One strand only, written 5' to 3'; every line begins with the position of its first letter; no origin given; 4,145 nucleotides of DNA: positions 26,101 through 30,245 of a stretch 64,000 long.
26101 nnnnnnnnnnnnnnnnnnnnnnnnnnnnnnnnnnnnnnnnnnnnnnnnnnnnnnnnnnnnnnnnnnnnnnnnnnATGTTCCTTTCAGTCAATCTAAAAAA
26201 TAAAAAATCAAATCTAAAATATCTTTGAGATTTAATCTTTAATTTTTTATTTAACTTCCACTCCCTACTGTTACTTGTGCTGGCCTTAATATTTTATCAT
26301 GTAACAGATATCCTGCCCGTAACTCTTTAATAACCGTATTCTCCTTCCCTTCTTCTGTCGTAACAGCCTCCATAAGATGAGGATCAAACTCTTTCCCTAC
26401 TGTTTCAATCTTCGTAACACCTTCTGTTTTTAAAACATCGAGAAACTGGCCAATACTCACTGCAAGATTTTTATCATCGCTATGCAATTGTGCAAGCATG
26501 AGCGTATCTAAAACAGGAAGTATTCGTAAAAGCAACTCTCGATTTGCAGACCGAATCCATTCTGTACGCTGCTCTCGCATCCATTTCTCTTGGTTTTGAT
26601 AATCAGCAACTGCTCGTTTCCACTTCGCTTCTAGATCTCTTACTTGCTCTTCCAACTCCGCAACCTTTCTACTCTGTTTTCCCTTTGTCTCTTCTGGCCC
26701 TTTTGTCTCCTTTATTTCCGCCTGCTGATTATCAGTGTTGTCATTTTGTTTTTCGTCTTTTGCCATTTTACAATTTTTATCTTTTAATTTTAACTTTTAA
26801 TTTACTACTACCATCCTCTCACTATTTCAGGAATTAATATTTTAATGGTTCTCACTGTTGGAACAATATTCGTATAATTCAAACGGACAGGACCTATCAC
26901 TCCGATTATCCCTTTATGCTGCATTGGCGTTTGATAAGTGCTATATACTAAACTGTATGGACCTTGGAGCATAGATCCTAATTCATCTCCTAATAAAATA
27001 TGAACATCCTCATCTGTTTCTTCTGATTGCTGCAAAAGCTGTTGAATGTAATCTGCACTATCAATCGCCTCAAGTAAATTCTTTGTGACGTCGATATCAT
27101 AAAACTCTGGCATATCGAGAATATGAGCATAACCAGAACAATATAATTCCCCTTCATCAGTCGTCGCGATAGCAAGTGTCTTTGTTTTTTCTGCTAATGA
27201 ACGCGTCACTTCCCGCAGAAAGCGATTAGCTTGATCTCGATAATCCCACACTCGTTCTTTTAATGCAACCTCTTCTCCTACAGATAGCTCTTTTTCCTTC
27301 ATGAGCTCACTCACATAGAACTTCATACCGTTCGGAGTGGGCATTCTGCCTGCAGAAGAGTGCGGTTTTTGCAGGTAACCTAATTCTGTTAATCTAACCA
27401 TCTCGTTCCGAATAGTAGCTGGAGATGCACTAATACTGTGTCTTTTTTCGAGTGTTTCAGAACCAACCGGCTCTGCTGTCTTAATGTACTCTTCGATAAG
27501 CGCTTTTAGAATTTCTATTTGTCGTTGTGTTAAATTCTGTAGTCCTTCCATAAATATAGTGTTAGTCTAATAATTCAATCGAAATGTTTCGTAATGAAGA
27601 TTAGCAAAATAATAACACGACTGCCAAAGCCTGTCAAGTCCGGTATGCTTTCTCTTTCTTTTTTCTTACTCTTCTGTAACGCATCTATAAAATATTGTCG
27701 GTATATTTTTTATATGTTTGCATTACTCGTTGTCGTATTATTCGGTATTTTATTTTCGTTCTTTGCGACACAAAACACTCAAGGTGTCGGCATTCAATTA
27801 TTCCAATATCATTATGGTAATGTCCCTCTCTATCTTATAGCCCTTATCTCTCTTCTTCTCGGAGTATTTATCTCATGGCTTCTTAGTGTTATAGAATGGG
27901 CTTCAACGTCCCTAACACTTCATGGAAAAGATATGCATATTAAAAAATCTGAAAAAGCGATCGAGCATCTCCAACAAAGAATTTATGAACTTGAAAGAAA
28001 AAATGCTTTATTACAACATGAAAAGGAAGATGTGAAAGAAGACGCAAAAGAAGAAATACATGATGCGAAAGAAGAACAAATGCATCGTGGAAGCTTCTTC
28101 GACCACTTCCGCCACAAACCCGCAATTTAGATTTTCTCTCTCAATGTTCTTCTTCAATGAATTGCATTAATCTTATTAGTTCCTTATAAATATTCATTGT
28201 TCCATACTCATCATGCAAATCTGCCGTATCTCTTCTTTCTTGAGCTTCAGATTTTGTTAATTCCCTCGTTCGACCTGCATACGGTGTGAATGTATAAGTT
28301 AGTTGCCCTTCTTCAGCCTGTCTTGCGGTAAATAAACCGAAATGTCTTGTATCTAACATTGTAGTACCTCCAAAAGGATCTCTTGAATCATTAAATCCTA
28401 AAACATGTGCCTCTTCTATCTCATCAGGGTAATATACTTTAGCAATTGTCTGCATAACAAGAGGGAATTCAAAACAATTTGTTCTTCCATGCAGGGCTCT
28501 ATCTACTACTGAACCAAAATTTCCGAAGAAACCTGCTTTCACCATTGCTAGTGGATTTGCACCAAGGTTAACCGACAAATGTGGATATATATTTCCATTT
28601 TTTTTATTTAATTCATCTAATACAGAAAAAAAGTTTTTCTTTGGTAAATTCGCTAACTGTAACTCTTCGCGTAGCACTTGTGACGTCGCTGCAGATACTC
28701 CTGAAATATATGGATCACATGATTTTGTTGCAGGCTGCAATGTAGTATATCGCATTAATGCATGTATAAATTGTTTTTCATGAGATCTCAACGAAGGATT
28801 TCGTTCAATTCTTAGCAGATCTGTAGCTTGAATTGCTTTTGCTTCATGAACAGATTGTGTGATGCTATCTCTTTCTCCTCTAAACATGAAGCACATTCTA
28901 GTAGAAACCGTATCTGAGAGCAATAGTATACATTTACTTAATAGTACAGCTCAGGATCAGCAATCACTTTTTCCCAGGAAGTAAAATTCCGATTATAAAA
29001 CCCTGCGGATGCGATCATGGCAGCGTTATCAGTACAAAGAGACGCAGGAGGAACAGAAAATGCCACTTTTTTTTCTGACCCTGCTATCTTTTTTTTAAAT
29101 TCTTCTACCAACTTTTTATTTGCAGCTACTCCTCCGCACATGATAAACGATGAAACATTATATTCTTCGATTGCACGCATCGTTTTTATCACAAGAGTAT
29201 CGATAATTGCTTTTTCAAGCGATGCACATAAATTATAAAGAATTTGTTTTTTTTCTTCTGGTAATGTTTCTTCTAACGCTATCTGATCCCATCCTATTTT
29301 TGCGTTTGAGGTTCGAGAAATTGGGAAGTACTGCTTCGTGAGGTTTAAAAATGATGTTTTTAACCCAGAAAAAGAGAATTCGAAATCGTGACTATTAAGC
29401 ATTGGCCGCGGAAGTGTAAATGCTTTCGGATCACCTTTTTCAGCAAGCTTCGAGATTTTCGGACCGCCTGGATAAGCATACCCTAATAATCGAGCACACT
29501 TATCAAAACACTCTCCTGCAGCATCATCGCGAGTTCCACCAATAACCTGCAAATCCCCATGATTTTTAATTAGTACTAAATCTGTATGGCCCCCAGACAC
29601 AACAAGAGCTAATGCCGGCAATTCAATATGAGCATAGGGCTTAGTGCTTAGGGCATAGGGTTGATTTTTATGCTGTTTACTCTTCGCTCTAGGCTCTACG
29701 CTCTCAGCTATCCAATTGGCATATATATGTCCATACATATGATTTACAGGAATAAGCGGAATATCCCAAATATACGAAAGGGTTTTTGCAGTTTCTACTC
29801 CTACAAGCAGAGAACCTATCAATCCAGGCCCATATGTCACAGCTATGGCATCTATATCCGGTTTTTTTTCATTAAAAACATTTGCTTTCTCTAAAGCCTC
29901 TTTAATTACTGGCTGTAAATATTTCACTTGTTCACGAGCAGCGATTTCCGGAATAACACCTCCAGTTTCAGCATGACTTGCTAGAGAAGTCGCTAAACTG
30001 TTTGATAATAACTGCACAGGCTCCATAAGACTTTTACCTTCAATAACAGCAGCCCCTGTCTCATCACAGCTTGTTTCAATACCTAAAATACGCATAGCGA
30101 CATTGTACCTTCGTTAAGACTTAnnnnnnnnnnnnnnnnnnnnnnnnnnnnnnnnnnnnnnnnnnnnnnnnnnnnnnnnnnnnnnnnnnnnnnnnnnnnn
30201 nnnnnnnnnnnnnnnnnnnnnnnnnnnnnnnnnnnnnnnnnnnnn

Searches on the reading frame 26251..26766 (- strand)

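Call 52: search_protein_families(library=pfam, proteins=[window:26251-26766:-], max_evalue=0.00001)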
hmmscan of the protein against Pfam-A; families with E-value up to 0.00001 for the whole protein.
window:26251-26766:- (171 aa): 1 family
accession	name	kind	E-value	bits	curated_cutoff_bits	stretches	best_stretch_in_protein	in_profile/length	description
PF01025.24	GrpE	-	5.2e-32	111.3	25.8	1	22-168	7-164/165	GrpE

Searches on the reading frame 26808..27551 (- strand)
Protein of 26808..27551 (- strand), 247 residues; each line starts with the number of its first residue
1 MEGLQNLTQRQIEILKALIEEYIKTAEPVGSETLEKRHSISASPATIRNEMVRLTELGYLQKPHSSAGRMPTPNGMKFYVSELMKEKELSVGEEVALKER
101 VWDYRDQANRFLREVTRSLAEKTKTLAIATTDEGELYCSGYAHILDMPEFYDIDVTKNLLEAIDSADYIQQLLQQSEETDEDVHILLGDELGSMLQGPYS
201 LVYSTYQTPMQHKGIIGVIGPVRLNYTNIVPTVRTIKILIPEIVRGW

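Call 52: search_protein_families(library=pfam, proteins=[window:26808-27551:-], max_evalue=0.00001)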
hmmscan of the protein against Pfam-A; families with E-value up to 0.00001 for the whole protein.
window:26808-27551:- (247 aa): 2 families
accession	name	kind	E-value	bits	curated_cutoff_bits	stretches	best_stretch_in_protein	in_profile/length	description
PF01628.27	HrcA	-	3.3e-19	70.2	22.2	1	103-230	100-215/215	HrcA protein C terminal domain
PF03444.21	HrcA_DNA-bdg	-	7.8e-07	29.1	21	1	6-74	1-68/79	Winged helix-turn-helix transcription repressor, HrcA DNA-binding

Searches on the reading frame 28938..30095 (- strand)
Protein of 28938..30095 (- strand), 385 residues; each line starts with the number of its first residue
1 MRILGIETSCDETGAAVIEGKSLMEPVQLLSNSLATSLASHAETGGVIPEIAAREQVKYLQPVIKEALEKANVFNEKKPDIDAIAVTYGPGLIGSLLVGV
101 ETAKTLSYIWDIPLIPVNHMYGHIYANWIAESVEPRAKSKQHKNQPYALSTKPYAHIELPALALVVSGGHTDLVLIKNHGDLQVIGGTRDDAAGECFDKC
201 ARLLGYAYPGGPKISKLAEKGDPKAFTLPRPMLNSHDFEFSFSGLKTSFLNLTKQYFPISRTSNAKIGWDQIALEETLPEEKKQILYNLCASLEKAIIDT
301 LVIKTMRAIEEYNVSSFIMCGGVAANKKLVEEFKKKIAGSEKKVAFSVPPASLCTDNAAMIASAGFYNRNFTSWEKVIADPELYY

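Call 52: search_protein_families(library=pfam, proteins=[window:28938-30095:-], max_evalue=0.00001)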
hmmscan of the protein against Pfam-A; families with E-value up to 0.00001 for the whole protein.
window:28938-30095:- (385 aa): 1 family
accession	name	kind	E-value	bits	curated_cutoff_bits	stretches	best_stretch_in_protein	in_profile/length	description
PF00814.31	TsaD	-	1.3e-82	277.9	24.8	2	152-362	98-263/264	tRNA N6-adenosine threonylcarbamoyltransferase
